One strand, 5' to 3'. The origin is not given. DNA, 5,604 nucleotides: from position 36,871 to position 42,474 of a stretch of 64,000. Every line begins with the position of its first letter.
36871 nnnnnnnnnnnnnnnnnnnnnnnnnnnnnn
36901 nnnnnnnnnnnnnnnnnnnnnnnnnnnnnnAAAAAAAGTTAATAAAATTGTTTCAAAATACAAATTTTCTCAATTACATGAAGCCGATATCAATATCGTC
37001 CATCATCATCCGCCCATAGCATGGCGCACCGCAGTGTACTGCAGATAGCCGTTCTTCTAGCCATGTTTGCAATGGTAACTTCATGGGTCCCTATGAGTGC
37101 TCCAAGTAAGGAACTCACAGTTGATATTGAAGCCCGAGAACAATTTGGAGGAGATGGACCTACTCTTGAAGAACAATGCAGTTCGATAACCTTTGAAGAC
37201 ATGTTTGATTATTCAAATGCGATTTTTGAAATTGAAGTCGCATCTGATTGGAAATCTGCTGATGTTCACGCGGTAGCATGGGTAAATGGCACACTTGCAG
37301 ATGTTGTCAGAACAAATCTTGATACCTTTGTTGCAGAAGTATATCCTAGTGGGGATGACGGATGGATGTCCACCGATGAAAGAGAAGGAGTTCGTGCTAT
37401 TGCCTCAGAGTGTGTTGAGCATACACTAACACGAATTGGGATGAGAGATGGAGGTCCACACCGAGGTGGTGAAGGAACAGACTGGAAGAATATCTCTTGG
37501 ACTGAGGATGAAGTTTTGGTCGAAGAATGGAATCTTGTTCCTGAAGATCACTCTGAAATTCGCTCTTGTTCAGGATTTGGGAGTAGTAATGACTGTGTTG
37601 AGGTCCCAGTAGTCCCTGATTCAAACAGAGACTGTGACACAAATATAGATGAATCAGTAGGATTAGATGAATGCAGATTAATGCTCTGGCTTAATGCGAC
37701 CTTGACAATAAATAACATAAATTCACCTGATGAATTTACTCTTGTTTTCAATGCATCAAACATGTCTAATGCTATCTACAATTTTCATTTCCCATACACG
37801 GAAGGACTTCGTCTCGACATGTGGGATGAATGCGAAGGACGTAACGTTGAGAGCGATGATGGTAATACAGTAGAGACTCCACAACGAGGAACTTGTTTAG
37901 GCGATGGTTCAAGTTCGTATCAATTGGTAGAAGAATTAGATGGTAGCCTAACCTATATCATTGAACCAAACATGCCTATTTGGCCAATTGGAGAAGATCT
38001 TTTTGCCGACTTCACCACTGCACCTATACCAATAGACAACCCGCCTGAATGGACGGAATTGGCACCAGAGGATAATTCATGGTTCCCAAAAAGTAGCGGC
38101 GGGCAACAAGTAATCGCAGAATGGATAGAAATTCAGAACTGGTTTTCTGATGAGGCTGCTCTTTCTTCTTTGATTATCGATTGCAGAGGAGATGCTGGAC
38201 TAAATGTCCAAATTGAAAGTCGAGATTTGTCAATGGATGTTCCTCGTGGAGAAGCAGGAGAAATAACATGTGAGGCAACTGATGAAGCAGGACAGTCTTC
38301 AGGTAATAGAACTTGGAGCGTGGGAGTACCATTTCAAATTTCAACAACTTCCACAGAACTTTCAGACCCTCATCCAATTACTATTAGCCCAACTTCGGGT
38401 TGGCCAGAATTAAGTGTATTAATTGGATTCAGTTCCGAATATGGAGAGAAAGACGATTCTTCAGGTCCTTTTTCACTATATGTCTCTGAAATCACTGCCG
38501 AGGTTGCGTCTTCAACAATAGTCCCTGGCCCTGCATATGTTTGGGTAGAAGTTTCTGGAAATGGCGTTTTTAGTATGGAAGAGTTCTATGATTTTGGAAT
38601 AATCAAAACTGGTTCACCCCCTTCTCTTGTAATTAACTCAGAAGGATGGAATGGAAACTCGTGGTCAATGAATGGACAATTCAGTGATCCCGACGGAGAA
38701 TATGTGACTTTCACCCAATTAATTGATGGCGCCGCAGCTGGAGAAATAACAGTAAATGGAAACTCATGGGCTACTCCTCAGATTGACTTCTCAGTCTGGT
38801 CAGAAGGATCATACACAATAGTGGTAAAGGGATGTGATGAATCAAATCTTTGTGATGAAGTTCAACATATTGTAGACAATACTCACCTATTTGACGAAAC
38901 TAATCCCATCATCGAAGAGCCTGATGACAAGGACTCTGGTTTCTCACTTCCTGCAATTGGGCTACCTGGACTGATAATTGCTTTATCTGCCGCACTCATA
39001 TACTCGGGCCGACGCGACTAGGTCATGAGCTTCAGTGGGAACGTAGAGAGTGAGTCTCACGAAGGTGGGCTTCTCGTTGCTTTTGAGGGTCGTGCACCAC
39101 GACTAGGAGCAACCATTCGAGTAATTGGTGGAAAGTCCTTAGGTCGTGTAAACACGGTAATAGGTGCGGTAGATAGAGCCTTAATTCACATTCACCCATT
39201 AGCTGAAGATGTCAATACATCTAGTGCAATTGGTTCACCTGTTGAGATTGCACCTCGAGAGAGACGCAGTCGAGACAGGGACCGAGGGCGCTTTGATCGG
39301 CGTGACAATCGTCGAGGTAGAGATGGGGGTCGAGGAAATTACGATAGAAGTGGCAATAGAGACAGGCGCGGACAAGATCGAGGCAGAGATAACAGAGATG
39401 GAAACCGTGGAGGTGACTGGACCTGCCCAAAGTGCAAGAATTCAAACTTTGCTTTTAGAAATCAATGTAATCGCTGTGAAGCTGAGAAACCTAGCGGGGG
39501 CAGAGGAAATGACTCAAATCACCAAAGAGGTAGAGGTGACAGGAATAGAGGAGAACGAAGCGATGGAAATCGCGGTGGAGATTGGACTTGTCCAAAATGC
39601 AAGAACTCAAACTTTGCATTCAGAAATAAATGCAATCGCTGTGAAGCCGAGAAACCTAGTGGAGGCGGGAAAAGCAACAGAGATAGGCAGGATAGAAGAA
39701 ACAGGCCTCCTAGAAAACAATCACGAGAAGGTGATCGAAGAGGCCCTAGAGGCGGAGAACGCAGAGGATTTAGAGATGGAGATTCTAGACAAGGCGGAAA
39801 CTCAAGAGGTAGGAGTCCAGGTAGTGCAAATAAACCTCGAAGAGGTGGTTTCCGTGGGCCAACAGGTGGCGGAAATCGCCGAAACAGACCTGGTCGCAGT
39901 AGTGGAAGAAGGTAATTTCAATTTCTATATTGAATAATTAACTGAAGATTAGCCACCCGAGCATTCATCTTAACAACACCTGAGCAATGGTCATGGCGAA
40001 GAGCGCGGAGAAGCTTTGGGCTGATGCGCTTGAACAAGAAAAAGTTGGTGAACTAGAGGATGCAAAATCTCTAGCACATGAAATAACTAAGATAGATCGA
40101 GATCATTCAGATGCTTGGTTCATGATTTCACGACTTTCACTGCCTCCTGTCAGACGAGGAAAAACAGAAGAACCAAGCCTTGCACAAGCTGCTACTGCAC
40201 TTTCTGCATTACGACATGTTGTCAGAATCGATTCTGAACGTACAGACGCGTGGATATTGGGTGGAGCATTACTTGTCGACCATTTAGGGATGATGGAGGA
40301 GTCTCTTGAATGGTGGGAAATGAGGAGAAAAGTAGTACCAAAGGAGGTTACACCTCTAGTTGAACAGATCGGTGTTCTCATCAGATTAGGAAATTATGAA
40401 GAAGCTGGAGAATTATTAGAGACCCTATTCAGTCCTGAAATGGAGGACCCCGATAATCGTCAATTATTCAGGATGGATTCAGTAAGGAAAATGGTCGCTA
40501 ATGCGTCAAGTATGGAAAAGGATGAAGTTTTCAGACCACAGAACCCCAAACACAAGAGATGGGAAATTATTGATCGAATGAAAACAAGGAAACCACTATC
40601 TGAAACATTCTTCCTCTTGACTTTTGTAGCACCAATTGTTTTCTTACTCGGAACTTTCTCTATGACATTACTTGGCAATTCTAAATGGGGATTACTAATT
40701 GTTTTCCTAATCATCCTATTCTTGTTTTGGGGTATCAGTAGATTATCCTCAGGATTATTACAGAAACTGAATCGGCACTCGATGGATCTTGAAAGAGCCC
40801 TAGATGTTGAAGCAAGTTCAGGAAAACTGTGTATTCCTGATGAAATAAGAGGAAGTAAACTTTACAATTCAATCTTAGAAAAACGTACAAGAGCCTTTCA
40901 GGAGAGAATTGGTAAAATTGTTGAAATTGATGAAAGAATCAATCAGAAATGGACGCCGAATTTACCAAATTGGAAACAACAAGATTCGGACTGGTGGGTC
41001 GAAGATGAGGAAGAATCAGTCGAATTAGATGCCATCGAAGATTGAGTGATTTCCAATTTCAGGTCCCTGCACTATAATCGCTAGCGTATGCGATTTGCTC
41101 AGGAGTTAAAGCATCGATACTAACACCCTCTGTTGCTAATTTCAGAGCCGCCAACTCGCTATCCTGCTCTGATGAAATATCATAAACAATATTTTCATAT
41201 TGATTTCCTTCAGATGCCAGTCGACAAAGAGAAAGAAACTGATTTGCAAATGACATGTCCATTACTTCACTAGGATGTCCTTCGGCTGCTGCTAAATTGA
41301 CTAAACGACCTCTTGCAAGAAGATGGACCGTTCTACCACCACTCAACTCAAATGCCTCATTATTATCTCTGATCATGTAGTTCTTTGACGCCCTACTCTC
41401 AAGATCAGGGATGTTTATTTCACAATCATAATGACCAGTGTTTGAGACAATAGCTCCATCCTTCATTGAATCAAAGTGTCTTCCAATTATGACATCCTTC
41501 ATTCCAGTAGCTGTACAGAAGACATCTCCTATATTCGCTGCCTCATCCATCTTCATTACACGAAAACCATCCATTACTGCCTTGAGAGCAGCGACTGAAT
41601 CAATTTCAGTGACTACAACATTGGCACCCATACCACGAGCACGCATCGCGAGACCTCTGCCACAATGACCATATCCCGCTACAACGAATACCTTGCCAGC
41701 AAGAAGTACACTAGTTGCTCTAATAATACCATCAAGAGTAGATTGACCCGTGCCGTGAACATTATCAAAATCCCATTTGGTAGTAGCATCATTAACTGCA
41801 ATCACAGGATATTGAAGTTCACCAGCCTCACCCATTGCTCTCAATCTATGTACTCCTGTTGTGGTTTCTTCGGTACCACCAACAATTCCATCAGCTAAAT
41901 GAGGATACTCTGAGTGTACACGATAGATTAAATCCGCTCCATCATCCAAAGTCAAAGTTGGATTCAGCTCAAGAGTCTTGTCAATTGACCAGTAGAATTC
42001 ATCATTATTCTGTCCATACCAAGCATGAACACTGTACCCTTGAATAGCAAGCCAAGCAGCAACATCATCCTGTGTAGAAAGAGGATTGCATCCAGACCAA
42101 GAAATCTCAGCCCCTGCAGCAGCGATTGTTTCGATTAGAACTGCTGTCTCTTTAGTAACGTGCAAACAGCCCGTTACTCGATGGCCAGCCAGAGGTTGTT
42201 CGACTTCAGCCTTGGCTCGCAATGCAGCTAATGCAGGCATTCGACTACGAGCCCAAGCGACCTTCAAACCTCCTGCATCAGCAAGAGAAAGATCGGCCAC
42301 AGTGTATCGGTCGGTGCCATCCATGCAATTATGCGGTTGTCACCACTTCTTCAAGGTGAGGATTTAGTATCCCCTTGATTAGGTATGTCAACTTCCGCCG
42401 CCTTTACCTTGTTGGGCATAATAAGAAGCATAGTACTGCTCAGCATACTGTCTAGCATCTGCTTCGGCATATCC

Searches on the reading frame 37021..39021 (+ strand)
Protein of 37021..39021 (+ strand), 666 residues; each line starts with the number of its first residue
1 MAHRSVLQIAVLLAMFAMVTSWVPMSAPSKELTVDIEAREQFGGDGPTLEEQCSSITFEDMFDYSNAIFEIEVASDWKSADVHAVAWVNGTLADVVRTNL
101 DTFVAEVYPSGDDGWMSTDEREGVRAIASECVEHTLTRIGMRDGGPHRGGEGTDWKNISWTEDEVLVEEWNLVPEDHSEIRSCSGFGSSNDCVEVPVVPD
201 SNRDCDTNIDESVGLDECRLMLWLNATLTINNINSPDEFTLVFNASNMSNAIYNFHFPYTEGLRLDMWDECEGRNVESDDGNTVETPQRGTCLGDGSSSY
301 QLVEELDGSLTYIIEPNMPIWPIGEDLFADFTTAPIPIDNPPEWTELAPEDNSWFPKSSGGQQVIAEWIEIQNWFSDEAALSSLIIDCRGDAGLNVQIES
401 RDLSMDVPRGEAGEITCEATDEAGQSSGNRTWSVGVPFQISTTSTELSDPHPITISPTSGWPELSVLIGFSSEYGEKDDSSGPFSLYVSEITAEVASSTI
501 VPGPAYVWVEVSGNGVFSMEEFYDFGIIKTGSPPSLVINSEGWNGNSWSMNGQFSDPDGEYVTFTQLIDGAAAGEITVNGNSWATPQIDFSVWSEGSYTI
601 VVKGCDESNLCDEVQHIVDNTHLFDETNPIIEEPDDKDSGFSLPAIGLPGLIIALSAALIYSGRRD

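Call 3: search_protein_families(library=pfam, proteins=[window:37021-39021:+], max_evalue=0.1)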
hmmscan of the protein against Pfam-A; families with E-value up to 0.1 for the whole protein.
window:37021-39021:+ (666 aa): 0 families

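Call 4: search_protein_families(library=ncbifam, proteins=[window:37021-39021:+], max_evalue=0.1)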
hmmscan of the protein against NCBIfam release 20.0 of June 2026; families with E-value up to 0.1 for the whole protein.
window:37021-39021:+ (666 aa): 1 family
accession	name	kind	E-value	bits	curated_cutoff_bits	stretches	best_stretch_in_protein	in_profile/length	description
NF032891.0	tail_200_repeat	domain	0.0015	18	350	1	575-609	145-180/195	tandem large repeat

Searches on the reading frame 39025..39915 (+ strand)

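Call 44: search_protein_families(library=pfam, proteins=[window:39025-39915:+], max_evalue=0.001)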
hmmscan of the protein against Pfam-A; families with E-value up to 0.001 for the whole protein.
window:39025-39915:+ (296 aa): 1 family
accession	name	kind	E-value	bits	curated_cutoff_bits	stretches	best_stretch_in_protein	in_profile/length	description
PF00641.23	Zn_ribbon_RanBP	-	1.7e-19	69.2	27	2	185-212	3-30/30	Zn-finger in Ran binding protein and others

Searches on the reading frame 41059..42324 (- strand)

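Call 44: search_protein_families(library=pfam, proteins=[window:41059-42324:-], max_evalue=0.001)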
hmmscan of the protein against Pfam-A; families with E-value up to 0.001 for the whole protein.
window:41059-42324:- (421 aa): 4 families
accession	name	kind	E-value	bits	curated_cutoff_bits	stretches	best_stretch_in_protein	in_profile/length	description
PF05221.23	AdoHcyase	-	1.7e-68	231.4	25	2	7-138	2-138/299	S-adenosyl-L-homocysteine hydrolase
PF00670.27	AdoHcyase_NAD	-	2.9e-52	177.5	27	1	188-348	1-161/162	S-adenosyl-L-homocysteine hydrolase, NAD binding domain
PF02826.25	2-Hacid_dh_C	-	4e-07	30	25.1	1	206-297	32-127/178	D-isomer specific 2-hydroxyacid dehydrogenase, NAD binding domain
PF07991.19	KARI_N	-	4.4e-06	26.8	20.6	1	208-271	2-66/165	Acetohydroxy acid isomeroreductase, NADPH-binding domain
